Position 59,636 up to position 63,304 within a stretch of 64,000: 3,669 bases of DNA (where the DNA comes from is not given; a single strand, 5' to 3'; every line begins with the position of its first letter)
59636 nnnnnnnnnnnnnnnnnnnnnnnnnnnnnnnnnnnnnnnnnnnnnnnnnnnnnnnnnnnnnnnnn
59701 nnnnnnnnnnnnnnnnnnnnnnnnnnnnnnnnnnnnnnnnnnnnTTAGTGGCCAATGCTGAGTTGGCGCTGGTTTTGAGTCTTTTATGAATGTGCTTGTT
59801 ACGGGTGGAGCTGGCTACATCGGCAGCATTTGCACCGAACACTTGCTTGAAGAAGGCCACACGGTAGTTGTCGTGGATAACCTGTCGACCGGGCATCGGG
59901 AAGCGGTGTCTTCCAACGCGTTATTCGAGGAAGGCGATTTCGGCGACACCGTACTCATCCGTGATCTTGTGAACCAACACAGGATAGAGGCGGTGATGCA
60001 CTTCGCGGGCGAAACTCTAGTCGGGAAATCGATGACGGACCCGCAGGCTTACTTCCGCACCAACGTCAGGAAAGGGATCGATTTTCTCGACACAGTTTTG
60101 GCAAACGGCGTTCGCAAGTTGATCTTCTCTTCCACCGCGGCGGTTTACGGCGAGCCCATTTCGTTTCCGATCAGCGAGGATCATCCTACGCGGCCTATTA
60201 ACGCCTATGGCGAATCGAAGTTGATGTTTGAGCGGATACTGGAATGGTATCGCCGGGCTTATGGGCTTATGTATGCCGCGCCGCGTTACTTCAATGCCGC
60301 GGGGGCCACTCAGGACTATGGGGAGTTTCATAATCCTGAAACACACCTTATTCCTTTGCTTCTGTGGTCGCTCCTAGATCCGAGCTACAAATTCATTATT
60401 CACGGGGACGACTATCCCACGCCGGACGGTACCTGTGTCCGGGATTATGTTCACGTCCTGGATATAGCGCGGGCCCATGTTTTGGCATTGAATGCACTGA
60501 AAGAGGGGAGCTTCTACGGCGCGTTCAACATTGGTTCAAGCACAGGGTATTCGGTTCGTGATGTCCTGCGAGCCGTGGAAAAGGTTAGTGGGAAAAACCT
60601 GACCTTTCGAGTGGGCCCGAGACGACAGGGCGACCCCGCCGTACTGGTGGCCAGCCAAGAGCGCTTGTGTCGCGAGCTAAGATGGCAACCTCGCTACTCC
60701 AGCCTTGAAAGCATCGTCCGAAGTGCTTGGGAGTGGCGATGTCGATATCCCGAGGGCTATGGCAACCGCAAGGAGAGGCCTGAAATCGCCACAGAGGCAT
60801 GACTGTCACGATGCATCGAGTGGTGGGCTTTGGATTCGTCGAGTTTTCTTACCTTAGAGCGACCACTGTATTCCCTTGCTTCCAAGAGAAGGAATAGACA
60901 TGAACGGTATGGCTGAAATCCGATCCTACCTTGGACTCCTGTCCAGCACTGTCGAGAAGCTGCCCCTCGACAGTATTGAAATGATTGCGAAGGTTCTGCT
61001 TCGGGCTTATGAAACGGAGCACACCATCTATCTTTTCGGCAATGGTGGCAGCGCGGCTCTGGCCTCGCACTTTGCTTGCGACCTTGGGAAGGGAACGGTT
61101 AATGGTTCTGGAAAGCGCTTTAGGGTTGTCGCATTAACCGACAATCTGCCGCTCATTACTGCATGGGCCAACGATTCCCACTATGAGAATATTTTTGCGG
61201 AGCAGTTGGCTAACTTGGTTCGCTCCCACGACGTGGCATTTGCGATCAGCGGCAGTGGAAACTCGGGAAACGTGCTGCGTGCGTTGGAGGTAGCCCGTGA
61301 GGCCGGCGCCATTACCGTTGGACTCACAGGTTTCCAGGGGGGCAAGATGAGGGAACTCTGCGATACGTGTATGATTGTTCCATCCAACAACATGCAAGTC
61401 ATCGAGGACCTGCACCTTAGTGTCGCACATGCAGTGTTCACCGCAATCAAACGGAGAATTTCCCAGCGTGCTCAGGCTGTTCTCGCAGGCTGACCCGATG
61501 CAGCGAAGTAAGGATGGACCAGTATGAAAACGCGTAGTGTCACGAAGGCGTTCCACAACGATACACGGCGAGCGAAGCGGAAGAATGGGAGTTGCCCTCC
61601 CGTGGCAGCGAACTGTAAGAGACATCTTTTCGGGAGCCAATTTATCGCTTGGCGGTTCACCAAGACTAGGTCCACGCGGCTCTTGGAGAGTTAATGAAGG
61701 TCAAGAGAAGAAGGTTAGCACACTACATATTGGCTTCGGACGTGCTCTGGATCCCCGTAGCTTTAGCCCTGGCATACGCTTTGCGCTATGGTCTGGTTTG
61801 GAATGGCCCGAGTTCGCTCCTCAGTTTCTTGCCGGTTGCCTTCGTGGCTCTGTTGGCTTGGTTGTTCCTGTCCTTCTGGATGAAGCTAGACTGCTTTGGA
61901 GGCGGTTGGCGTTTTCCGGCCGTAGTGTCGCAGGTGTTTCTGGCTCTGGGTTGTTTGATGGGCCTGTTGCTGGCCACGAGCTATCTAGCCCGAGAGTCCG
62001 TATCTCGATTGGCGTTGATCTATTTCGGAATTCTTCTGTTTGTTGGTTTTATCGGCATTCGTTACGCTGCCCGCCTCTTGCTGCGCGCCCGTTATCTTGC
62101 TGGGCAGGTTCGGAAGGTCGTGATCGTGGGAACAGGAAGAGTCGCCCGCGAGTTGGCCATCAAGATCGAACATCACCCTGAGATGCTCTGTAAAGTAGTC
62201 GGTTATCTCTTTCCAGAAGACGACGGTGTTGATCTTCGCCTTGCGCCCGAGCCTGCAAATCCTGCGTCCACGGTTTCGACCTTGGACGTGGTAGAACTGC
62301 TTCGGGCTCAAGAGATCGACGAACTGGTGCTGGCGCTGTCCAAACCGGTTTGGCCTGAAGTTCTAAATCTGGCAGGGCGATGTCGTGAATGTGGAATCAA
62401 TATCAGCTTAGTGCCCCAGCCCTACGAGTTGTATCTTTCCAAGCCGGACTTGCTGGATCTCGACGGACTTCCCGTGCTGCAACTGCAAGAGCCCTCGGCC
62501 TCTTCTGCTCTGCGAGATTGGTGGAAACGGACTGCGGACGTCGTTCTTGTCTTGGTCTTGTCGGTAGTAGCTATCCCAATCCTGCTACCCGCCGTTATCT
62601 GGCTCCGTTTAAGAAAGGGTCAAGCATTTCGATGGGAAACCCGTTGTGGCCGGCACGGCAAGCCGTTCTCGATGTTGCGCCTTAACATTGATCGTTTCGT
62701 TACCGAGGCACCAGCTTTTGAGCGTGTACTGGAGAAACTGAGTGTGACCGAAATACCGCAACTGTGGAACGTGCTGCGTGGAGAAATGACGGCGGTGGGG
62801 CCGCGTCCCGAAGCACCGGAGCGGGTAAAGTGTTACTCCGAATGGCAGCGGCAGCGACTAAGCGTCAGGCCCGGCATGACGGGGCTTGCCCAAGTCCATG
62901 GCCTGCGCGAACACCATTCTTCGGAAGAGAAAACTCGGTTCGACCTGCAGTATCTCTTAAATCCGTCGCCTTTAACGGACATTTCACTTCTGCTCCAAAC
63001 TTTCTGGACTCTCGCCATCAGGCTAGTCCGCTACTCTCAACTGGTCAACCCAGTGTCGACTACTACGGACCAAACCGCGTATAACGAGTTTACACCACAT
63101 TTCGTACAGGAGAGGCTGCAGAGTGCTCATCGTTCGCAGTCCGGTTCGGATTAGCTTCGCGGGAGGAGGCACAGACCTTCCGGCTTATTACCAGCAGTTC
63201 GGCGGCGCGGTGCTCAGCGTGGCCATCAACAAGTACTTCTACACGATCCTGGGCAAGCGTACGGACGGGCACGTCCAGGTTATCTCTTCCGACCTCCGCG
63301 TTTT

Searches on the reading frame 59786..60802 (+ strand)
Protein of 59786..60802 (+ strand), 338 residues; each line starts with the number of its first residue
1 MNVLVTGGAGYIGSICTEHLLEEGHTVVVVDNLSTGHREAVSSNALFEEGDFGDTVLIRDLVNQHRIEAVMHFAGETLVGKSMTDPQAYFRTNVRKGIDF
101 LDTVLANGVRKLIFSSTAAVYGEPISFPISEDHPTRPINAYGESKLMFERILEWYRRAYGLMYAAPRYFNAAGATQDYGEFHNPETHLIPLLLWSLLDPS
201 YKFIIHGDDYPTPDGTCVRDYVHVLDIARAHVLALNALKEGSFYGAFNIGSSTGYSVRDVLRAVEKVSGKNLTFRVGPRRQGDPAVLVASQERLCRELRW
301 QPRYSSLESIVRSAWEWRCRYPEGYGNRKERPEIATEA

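Call 22: search_protein_families(library=pfam, proteins=[window:59786-60802:+], max_evalue=0.001)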
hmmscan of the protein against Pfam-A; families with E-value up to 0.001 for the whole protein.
window:59786-60802:+ (338 aa): 7 families
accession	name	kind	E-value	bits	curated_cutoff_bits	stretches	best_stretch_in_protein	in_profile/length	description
PF01370.27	Epimerase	-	2.6e-56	191.1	20.9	1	3-250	1-240/240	NAD dependent epimerase/dehydratase family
PF16363.11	GDP_Man_Dehyd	-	1.2e-46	160.1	27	1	4-307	1-326/332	GDP-mannose 4,6 dehydratase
PF04321.23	RmlD_sub_bind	-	2.5e-12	46.9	27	1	1-152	1-136/287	RmlD substrate binding domain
PF01073.25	3Beta_HSD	-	4.2e-12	46.1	22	1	4-150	1-155/280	3-beta hydroxysteroid dehydrogenase/isomerase family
PF02719.21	Polysacc_synt_2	-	4.7e-09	36.3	20.2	1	3-171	1-171/293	Polysaccharide biosynthesis protein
PF05368.20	NmrA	-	8.5e-08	32.6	27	1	3-118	5-108/298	NmrA-like family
PF13460.12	NAD_binding_10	-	2.7e-05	24.5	27.2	1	7-153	1-132/184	NAD(P)H-binding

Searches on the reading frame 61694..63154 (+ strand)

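Call 22: search_protein_families(library=pfam, proteins=[window:61694-63154:+], max_evalue=0.001)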
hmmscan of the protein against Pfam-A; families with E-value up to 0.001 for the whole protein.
window:61694-63154:+ (486 aa): 2 families
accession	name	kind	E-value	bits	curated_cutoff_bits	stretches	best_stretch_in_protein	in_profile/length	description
PF02397.22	Bac_transf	-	2.5e-37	128.6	27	1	278-440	1-177/179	Bacterial sugar transferase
PF13727.12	CoA_binding_3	-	3.1e-14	53.8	25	1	77-241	21-175/175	CoA-binding domain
